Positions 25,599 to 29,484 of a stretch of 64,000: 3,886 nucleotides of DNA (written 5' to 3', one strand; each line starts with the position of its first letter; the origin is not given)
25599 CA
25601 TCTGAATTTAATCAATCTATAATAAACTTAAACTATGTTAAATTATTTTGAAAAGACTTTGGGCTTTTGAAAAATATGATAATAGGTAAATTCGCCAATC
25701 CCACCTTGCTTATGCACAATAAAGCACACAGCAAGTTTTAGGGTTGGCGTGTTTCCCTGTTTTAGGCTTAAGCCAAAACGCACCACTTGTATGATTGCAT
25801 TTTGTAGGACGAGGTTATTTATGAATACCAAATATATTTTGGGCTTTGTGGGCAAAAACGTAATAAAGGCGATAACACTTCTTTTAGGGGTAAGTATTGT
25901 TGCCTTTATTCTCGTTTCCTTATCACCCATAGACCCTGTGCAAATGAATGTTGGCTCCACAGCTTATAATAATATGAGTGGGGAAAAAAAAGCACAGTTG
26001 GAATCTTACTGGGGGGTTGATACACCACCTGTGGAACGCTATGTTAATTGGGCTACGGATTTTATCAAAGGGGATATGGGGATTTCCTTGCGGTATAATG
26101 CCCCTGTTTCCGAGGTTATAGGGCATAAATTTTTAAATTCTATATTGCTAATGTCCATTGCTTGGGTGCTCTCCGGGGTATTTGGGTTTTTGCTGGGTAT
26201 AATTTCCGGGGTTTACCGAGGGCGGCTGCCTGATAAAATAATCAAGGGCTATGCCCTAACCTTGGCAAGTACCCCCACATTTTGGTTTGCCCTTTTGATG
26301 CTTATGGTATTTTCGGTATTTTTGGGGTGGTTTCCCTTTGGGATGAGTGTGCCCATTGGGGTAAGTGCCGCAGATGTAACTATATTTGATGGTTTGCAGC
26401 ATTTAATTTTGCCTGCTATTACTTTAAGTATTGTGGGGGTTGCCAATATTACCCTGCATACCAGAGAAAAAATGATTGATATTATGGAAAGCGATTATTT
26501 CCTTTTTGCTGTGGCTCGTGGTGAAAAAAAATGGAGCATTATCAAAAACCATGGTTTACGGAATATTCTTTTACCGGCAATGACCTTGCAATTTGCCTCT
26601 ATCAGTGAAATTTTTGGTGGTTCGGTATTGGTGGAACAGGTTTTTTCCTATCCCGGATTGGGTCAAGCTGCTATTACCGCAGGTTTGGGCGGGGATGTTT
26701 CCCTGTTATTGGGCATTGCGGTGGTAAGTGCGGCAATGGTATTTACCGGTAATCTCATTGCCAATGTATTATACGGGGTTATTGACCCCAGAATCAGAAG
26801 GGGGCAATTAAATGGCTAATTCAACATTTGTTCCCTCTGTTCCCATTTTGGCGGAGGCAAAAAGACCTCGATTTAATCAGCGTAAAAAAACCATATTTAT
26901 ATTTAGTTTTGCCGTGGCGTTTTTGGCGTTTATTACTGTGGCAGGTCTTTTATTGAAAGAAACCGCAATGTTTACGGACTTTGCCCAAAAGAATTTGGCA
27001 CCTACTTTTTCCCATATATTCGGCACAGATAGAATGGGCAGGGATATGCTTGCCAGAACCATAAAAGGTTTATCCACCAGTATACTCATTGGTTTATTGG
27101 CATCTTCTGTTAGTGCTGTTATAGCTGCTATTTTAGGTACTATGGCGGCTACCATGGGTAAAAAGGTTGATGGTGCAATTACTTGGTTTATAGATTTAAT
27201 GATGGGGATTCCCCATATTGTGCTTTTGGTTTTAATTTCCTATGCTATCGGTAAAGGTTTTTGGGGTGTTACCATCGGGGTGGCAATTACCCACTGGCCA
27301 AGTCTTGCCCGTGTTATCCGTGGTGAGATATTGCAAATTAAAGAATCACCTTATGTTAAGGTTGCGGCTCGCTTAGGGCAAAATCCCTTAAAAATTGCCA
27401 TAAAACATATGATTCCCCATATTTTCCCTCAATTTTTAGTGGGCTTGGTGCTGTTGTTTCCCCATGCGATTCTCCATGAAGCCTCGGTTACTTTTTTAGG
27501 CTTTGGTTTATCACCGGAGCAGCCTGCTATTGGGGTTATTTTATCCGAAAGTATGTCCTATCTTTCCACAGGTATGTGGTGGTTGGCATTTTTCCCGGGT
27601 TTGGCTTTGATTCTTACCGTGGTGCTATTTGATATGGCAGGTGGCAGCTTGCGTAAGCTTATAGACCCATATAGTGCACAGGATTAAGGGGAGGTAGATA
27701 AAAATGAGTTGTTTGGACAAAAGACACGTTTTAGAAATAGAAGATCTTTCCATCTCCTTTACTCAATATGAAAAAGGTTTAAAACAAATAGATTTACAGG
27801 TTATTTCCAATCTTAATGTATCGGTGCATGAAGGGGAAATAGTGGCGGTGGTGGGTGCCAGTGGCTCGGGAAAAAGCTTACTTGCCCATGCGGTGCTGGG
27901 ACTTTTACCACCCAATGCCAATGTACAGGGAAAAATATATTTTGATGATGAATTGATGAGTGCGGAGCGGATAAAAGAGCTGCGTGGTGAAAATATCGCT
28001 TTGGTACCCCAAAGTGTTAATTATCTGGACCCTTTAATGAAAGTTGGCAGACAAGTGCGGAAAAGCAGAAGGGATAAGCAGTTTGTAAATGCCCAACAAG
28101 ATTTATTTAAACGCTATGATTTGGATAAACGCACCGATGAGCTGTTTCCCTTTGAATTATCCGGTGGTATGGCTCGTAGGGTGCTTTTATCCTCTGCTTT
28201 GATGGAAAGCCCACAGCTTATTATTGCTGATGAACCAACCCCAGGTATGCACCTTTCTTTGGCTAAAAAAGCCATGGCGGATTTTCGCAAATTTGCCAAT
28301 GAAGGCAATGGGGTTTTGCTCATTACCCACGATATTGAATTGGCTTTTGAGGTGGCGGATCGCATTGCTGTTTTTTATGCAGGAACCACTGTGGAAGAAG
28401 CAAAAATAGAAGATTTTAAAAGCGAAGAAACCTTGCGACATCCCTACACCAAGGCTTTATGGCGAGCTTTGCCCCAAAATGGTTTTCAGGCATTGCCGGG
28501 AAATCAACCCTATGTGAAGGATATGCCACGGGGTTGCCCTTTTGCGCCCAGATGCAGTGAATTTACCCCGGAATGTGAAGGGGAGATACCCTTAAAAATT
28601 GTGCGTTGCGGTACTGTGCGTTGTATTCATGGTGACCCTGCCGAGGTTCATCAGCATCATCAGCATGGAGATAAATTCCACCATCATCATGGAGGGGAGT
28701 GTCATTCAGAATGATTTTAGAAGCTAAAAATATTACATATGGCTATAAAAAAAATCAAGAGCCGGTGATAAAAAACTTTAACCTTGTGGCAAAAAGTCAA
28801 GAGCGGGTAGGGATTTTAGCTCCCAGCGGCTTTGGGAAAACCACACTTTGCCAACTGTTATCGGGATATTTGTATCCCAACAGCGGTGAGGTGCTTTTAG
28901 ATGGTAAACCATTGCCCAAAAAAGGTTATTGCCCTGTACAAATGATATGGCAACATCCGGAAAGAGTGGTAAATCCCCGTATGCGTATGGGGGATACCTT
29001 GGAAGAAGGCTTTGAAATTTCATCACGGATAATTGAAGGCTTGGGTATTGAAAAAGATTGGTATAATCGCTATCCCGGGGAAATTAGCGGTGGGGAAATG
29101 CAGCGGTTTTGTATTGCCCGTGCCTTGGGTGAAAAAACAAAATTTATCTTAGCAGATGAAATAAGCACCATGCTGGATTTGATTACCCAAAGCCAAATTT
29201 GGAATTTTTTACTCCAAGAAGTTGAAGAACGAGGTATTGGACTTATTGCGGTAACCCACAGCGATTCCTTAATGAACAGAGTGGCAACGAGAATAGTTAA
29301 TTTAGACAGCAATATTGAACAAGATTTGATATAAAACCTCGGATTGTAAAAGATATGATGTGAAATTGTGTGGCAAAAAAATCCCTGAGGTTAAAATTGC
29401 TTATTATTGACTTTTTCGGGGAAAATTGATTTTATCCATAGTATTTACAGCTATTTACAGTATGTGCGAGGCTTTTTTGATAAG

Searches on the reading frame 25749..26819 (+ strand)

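Call 82: search_protein_families(library=pfam, proteins=[window:25749-26819:+], max_evalue=0.00001)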
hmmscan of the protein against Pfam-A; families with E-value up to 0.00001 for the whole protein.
window:25749-26819:+ (356 aa): 1 family
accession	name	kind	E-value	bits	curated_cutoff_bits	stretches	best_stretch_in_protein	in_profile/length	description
PF00528.27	BPD_transp_1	-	3.7e-41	141.3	26.4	1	146-351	1-184/184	Binding-protein-dependent transport system inner membrane component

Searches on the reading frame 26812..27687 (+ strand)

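Call 82: search_protein_families(library=pfam, proteins=[window:26812-27687:+], max_evalue=0.00001)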
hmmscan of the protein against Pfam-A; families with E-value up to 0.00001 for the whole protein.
window:26812-27687:+ (291 aa): 1 family
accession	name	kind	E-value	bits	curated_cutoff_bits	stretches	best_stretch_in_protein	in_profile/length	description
PF00528.27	BPD_transp_1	-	4.1e-25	89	26.4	1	107-285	3-179/184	Binding-protein-dependent transport system inner membrane component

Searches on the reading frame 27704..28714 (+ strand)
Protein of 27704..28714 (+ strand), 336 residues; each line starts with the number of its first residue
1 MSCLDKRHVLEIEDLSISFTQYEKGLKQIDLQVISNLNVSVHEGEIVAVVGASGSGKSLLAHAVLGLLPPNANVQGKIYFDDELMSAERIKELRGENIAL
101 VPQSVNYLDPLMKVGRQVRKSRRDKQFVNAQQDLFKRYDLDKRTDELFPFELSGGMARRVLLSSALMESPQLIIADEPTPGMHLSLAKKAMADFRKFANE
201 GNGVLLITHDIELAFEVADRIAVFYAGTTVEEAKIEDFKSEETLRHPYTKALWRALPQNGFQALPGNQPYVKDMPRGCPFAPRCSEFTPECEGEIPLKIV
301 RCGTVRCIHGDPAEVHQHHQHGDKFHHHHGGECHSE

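Call 82: search_protein_families(library=pfam, proteins=[window:27704-28714:+], max_evalue=0.00001)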
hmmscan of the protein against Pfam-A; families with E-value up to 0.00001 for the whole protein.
window:27704-28714:+ (336 aa): 2 families
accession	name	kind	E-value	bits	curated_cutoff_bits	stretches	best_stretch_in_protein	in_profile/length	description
PF00005.33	ABC_tran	-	3.3e-25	89.7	25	1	35-179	2-136/137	ABC transporter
PF08352.17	oligo_HPY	-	5.7e-14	52.7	27.1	1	230-291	1-65/65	Oligopeptide/dipeptide transporter, C-terminal region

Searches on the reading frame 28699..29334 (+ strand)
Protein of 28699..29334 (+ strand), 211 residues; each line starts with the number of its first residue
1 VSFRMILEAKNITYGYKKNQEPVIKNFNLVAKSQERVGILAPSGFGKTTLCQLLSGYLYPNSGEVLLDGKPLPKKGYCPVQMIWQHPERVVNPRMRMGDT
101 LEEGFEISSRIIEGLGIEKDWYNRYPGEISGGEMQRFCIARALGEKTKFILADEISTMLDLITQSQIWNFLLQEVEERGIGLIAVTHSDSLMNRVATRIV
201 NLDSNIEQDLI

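Call 82: search_protein_families(library=pfam, proteins=[window:28699-29334:+], max_evalue=0.00001)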
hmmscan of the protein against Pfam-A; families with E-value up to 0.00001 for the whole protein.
window:28699-29334:+ (211 aa): 1 family
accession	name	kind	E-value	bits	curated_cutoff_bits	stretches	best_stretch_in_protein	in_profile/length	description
PF00005.33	ABC_tran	-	3.6e-20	73.4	25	1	25-155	2-135/137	ABC transporter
